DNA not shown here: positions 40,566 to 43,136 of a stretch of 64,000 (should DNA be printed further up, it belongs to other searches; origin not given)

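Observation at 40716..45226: YvcK/GlmR-like domain fused to a phosphohexomutase, convergent with ribozyme-controlled glmS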

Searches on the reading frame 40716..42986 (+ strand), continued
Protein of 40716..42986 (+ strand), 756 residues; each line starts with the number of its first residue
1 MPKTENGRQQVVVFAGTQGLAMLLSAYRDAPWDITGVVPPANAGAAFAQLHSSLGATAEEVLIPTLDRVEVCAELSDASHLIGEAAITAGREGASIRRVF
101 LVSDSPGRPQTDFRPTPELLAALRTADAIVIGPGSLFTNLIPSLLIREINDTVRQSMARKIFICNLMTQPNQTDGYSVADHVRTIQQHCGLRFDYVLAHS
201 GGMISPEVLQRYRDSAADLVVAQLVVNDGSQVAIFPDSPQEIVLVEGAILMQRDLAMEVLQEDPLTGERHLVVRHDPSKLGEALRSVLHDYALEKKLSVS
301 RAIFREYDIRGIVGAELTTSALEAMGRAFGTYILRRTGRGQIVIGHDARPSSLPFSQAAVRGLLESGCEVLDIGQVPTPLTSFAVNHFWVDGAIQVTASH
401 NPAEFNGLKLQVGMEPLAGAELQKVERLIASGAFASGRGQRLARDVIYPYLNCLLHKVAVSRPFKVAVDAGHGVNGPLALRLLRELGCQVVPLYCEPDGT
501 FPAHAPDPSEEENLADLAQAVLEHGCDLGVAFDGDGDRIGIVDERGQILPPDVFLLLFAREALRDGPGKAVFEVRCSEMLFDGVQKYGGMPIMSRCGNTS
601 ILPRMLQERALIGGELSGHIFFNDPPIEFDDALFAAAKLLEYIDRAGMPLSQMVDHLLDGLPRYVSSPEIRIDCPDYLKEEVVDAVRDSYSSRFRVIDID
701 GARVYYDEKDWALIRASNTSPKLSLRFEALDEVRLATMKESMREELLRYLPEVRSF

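Call 14: search_protein_families(library=ncbifam, proteins=[window:40716-42986:+], max_evalue=0.00001)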
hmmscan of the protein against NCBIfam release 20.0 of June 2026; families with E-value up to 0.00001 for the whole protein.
window:40716-42986:+ (756 aa): 8 families
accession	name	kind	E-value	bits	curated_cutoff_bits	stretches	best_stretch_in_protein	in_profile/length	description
NF046027.1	PhglucPhmanMutPgmG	equivalog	1.6e-115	386.4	600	1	301-746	7-450/460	phosphoglucomutase/phosphomannomutase PgmG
TIGR03990.1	Arch_GlmM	equivalog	8.8e-106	354.4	439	1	303-745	3-443/444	phosphoglucosamine mutase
NF007088.0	PRK09542.1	equivalog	3.4e-85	286.8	618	1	299-743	7-450/456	phosphomannomutase/phosphoglucomutase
NF011943.0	PRK15414.1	subfamily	3.1e-58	197.9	801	1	302-742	5-449/456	phosphomannomutase CpsG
TIGR01455.1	glmM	equivalog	1.7e-49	168.7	447.55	1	309-666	6-372/442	phosphoglucosamine mutase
TIGR01826.1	CofD_related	subfamily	8.8e-38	130.5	196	1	59-222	115-269/310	uridine diphosphate-N-acetylglucosamine-binding protein YvcK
TIGR04357.1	CofD_rel_GAK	hypoth_equivalog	5.4e-13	49.1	340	1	66-188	176-300/368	GAK system CofD-like protein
NF005737.0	PRK07564.1-1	equivalog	2.6e-09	36.3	378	1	459-563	201-307/543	alpha-D-glucose phosphate-specific phosphoglucomutase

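Call 17: find_related_loci(query=A1, collection=genome_contigs, flank=10000)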
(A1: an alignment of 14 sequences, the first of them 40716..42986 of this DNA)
Query A1 (756 aa) in genome_contigs; peptide patterns used: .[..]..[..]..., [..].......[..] (x = any residue, [..] = any of these).
600 stretches matched a pattern (row limit reached: there are more); 599 encode a relative of the query (tblastn E <= 1e-3); the best 80 are kept; 80 distinct loci.
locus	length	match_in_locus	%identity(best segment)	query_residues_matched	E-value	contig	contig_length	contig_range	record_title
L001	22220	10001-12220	52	8-753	0e+0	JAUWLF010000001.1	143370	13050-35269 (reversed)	MAG: Chloroflexota bacterium isolate CSMAG_2365 CSMAG_2365_k141_1184943_length_143370_cov_24.0881, whole genome shotgun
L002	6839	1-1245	51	344-754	6e-137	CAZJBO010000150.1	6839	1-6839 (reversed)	MAG TPA_asm: uncultured Anaerolineae bacterium isolate binchicken_co67_161 genome assembly, contig: NODE_12877_length_68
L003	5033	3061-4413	44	292-746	4e-120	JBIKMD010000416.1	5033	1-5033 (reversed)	MAG: Myxococcota bacterium isolate ME2014-08-29_3300036719_group5_bin99 Rohwer_bin1501_scaffold_34107_c1, whole genome s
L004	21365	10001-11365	45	294-754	1e-116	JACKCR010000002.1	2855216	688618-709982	MAG: Candidatus Eisenbacteria bacterium isolate HK-STAS-EISE-1 HK-STAS-EISE-1_2, whole genome shotgun sequence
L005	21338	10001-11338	42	303-750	1e-116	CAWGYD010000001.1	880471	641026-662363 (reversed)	MAG: uncultured delta proteobacterium isolate MFD01721.bin.2.120 genome assembly, contig: contig_14379, whole genome sho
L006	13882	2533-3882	44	298-752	1e-113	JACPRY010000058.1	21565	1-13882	MAG: Armatimonadetes bacterium isolate NC_groundwater_691_Ag_S-0.2um_64_11 S36_SO-2_scaffold_53241, whole genome shotgun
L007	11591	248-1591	41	297-749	4e-113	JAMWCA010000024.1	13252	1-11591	MAG: Candidatus Omnitrophota bacterium isolate DG02_2.bins.52.Tibet NODE_2413_length_13252_cov_7.225524, whole genome sh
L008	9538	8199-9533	43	303-751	2e-109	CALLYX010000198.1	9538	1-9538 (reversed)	MAG TPA_asm: uncultured bacterium isolate ERR2113683_bin.0_CONCOCT_v1.1_MAG genome assembly, contig: ERZ1026792.2491, wh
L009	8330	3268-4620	41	295-750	2e-109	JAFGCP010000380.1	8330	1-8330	MAG: Deltaproteobacteria bacterium isolate Zod_Metabat.1117 k87_11089943, whole genome shotgun sequence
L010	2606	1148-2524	43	294-753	4e-114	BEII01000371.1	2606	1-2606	Bacterium HR32 DNA, contig: NODE_10224_371, isolate: HRbin32, whole genome shotgun sequence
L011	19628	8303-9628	43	299-739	2e-108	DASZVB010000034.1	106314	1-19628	MAG TPA_asm: Polyangiaceae bacterium isolate SMAG_U6120 k141_139618, whole genome shotgun sequence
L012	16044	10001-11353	40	302-754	2e-108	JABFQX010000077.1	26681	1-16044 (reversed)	MAG: Methyloglobulus sp. isolate P-RSF-IL-05 seq_610, whole genome shotgun sequence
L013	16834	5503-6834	43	297-739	9e-108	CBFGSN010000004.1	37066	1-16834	MAG TPA_asm: uncultured bacterium isolate SRR17295759_binner123_Refined_35 genome assembly, contig: ERZ23354333.239, who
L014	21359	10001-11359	42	297-753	8e-108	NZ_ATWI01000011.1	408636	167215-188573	Marinobacter daepoensis DSM 16072 K325DRAFT_scaffold00004.4_C, whole genome shotgun sequence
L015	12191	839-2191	42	299-753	2e-106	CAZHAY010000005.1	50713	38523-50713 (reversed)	MAG TPA_asm: uncultured Marinobacter sp. isolate SRP220891_co3_248 genome assembly, contig: NODE_551_length_50713_cov_12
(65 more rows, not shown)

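Call 18: find_encoding_contigs(protein=P0067, flank=10000, max_places=2)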
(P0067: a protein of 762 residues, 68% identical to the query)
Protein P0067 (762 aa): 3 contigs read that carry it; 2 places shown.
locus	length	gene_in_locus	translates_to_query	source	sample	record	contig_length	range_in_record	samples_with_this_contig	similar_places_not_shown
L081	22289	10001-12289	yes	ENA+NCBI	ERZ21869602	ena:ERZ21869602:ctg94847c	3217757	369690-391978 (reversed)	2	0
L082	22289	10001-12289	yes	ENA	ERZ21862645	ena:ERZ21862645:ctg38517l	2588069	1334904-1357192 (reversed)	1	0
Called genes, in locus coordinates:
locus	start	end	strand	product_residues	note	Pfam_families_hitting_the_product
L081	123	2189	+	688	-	PF02225:PA, PF04389:Peptidase_M28, PF04253:TFR_dimer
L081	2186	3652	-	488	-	PF00370:FGGY_N, PF02782:FGGY_C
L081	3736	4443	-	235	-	PF02223:Thymidylate_kin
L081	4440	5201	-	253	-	PF02223:Thymidylate_kin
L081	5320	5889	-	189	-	PF18912:DZR_2 (faint), PF12773:DZR, PF13240:Zn_Ribbon_1 (weak)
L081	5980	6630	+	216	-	-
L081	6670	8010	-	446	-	-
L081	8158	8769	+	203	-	-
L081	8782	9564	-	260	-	-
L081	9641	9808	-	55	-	-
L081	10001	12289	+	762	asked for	PF01933:CofD, PF02878:PGM_PMM_I, PF02879:PGM_PMM_II, PF02880:PGM_PMM_III, PF00408:PGM_PMM_IV (weak)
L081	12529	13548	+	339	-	PF01891:CbiM, PF13190:PDGLE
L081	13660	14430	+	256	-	PF02361:CbiQ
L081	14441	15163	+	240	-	PF13555:AAA_29 (weak), PF00005:ABC_tran, PF02463:SMC_N, PF13304:AAA_21 (weak)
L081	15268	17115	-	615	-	PF13522:GATase_6, PF13537:GATase_7, PF01380:SIS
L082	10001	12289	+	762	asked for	PF01933:CofD, PF02878:PGM_PMM_I, PF02879:PGM_PMM_II, PF02880:PGM_PMM_III, PF00408:PGM_PMM_IV (weak)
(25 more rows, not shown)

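Call 19: find_encoding_contigs(protein=P0032, flank=10000, max_places=2)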
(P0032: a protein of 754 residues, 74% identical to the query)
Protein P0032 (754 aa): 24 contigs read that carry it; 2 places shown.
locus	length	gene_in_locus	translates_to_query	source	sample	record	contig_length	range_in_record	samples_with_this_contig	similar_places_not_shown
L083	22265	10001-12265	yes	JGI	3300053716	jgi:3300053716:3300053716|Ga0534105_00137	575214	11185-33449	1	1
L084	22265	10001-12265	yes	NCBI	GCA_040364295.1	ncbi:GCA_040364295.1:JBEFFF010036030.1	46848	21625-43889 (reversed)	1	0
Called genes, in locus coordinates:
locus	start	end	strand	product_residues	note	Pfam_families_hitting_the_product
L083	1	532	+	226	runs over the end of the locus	-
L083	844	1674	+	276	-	-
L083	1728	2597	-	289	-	PF10370:Rv2993c-like_N, PF01557:FAA_hydrolase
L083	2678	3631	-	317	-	PF00480:ROK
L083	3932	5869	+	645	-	PF02730:AFOR_N, PF01314:AFOR_C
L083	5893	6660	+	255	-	PF00561:Abhydrolase_1 (faint), PF12146:Hydrolase_4, PF12697:Abhydrolase_6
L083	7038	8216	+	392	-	PF04143:Sulf_transp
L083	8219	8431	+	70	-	PF01206:TusA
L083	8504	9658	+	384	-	PF00266:Aminotran_5, PF01212:Beta_elim_lyase, PF01041:DegT_DnrJ_EryC1, PF01053:Cys_Met_Meta_PP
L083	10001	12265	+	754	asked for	PF01933:CofD, PF02878:PGM_PMM_I, PF02879:PGM_PMM_II, PF02880:PGM_PMM_III, PF00408:PGM_PMM_IV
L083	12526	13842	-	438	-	PF17820:PDZ_6, PF19238:Radical_SAM_2, PF04055:Radical_SAM (faint), PF04459:DUF512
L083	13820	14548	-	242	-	PF01202:SKI (faint), PF02224:Cytidylate_kin, PF13189:Cytidylate_kin2, PF13238:AAA_18 (faint)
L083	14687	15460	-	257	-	PF01479:S4, PF00849:PseudoU_synth_2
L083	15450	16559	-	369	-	PF00768:Peptidase_S11, PF02113:Peptidase_S13 (weak), PF13354:Beta-lactamase2 (weak)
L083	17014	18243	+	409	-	PF03979:Sigma70_r1_1 (faint), PF00140:Sigma70_r1_2, PF04542:Sigma70_r2, PF04539:Sigma70_r3, PF04545:Sigma70_r4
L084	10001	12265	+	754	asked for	PF01933:CofD, PF02878:PGM_PMM_I, PF02879:PGM_PMM_II, PF02880:PGM_PMM_III, PF00408:PGM_PMM_IV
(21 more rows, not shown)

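Call 20: find_encoding_contigs(protein=P0079, flank=10000, max_places=2)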
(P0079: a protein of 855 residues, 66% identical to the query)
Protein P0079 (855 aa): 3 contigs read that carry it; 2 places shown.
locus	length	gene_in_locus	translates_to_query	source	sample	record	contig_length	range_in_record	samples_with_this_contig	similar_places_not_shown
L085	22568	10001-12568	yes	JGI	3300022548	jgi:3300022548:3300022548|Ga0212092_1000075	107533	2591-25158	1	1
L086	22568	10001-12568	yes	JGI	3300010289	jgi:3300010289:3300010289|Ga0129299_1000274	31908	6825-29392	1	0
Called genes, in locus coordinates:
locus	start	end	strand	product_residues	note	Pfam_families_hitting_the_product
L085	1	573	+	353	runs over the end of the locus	PF01551:Peptidase_M23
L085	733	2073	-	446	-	PF13185:GAF_2, PF01590:GAF, PF13492:GAF_3, PF07730:HisKA_3, PF02518:HATPase_c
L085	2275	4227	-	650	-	PF13231:PMT_2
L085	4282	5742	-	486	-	PF00133:tRNA-synt_1 (faint), PF01406:tRNA-synt_1e, PF09334:tRNA-synt_1g (weak), PF09190:DALR_2, PF23493:CysS_C (weak)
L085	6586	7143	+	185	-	PF08207:EFP_N, PF01132:EFP, PF09285:Elong-fact-P_C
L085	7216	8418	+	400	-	PF00202:Aminotran_3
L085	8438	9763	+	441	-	PF00202:Aminotran_3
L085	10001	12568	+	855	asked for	PF01933:CofD, PF02878:PGM_PMM_I, PF02879:PGM_PMM_II, PF02880:PGM_PMM_III, PF00408:PGM_PMM_IV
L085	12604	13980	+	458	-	PF02878:PGM_PMM_I, PF02879:PGM_PMM_II, PF02880:PGM_PMM_III, PF00408:PGM_PMM_IV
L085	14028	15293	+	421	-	PF00656:Peptidase_C14, PF01582:TIR, PF13676:TIR_2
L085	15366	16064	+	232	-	PF03737:RraA-like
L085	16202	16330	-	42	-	-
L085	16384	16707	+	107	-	-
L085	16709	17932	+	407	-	PF01520:Amidase_3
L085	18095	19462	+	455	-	PF02749:QRPTase_N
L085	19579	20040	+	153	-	PF00011:HSP20, PF17886:ArsA_HSP20 (faint)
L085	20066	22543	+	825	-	PF02190:LON_substr_bdg, PF00004:AAA, PF07728:AAA_5 (weak), PF22667:Lon_lid, PF05362:Lon_C, PF13541:ChlI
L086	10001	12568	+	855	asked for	PF01933:CofD, PF02878:PGM_PMM_I, PF02879:PGM_PMM_II, PF02880:PGM_PMM_III, PF00408:PGM_PMM_IV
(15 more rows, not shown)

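Call 21: find_encoding_contigs(protein=P0016, flank=10000, max_places=1)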
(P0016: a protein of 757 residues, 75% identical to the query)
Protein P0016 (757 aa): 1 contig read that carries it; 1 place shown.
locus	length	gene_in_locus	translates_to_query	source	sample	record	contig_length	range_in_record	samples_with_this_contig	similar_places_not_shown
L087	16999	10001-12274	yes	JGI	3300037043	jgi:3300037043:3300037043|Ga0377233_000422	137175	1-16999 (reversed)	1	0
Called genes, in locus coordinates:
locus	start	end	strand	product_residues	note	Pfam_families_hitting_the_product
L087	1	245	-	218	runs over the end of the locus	-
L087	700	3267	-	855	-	PF11897:DUF3417, PF00343:Phosphorylase, PF28476:GlgP_C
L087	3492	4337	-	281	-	PF08902:DUF1848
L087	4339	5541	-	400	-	PF01979:Amidohydro_1, PF07969:Amidohydro_3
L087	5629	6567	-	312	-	PF01261:AP_endonuc_2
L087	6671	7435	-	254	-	PF00085:Thioredoxin (faint), PF13098:Thioredoxin_2 (faint), PF23357:DUF7088 (faint), PF00462:Glutaredoxin (weak), PF13192:Thioredoxin_3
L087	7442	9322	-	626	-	PF02837:Glyco_hydro_2_N, PF22666:Glyco_hydro_2_N2, PF00703:Glyco_hydro_2, PF02836:Glyco_hydro_2_C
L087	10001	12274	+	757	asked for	PF01933:CofD, PF02878:PGM_PMM_I, PF02879:PGM_PMM_II, PF02880:PGM_PMM_III, PF00408:PGM_PMM_IV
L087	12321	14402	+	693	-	PF02449:Glyco_hydro_42, PF08532:Glyco_hydro_42M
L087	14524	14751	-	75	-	PF13396:PLDc_N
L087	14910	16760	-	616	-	PF13522:GATase_6, PF13537:GATase_7, PF01380:SIS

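Call 22: find_encoding_contigs(protein=P0060, flank=10000, max_places=1)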
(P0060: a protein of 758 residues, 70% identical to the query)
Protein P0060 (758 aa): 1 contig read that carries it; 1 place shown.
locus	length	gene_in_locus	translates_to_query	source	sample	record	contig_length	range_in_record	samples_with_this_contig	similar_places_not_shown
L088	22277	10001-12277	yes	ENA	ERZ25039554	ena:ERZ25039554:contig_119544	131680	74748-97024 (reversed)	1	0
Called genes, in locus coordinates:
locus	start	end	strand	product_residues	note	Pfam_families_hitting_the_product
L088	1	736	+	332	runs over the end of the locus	PF02733:Dak1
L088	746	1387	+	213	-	PF02734:Dak2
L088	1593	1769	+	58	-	-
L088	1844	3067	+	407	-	PF00528:BPD_transp_1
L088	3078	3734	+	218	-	-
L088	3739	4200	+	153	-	PF00528:BPD_transp_1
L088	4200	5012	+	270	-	PF00459:Inositol_P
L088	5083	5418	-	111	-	PF14667:Polysacc_synt_C (faint), PF07883:Cupin_2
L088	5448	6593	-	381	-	PF00465:Fe-ADH, PF13685:Fe-ADH_2, PF25137:ADH_Fe_C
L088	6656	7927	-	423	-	PF06224:AlkZ-like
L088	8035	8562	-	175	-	PF00293:NUDIX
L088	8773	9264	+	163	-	PF02746:MR_MLE_N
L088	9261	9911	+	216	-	PF13378:MR_MLE_C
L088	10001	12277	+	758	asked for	PF01933:CofD, PF02878:PGM_PMM_I, PF02879:PGM_PMM_II, PF02880:PGM_PMM_III, PF00408:PGM_PMM_IV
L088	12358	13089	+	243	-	PF02633:Creatininase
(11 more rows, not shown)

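Call 23: find_encoding_contigs(protein=P0108, flank=10000, max_places=1)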
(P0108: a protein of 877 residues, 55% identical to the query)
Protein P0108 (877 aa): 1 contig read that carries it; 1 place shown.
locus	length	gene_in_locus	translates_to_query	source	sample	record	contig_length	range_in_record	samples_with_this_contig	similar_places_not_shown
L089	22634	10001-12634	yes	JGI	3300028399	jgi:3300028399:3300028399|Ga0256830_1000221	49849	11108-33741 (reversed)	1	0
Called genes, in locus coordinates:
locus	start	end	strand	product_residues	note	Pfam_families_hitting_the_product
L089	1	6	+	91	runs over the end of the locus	PF00166:Cpn10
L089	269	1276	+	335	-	PF00890:FAD_binding_2 (weak), PF01134:GIDA (faint), PF01266:DAO (faint), PF07992:Pyr_redox_2, PF12831:FAD_oxidored (weak), PF13450:NAD_binding_8 (weak), PF13738:Pyr_redox_3, PF00070:Pyr_redox, +3 more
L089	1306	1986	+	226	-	PF00376:MerR, PF13411:MerR_1, PF28507:Rv1828_C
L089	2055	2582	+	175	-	PF03773:ArsP_1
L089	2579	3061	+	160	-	PF03773:ArsP_1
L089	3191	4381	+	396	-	PF00528:BPD_transp_1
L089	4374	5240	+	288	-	PF00528:BPD_transp_1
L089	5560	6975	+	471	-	PF01547:SBP_bac_1, PF13416:SBP_bac_8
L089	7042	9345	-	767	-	PF13302:Acetyltransf_3 (faint), PF13673:Acetyltransf_10 (faint), PF08445:FR47 (faint), PF00583:Acetyltransf_1, PF13508:Acetyltransf_7, PF13527:Acetyltransf_9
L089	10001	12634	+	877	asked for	PF01933:CofD, PF02878:PGM_PMM_I, PF02879:PGM_PMM_II, PF02880:PGM_PMM_III, PF00408:PGM_PMM_IV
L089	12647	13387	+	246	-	PF00702:Hydrolase, PF13419:HAD_2, PF13242:Hydrolase_like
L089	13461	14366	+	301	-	PF16575:CLP1_P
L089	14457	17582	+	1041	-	PF00912:Transgly, PF00905:Transpeptidase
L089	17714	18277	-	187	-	-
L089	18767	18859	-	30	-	-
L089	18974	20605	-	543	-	-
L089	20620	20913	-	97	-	-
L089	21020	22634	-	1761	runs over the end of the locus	PF05729:NACHT (weak), PF13401:AAA_22 (faint), PF24883:NPHP3_N (weak), PF07719:TPR_2 (faint), PF13424:TPR_12 (weak)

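Call 24: find_encoding_contigs(protein=P0091, flank=10000, max_places=1)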
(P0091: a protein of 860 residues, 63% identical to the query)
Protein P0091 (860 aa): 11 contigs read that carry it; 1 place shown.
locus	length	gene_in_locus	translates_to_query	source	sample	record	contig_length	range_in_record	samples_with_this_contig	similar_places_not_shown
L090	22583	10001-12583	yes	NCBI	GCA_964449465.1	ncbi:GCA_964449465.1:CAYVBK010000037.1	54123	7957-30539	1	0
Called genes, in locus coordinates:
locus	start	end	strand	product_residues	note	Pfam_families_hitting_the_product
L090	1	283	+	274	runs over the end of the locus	PF19799:DUF6282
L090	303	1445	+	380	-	PF02746:MR_MLE_N, PF13378:MR_MLE_C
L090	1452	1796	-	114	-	PF00719:Pyrophosphatase (weak), PF18823:InPase (faint)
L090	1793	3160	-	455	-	PF13378:MR_MLE_C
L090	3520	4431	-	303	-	-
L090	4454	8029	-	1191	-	-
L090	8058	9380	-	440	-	PF00278:Orn_DAP_Arg_deC, PF02784:Orn_Arg_deC_N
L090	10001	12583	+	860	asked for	PF01933:CofD, PF02878:PGM_PMM_I, PF02879:PGM_PMM_II, PF02880:PGM_PMM_III, PF00408:PGM_PMM_IV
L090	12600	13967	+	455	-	PF02878:PGM_PMM_I, PF02879:PGM_PMM_II, PF02880:PGM_PMM_III, PF00408:PGM_PMM_IV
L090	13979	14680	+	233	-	PF00072:Response_reg, PF00486:Trans_reg_C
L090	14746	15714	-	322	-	PF01636:APH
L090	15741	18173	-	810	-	PF04773:FecR, PF18914:DUF5666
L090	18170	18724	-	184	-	PF04542:Sigma70_r2, PF08281:Sigma70_r4_2, PF04545:Sigma70_r4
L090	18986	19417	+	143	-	PF00027:cNMP_binding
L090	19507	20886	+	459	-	PF01120:Alpha_L_fucos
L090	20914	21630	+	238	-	-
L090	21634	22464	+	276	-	PF01940:DUF92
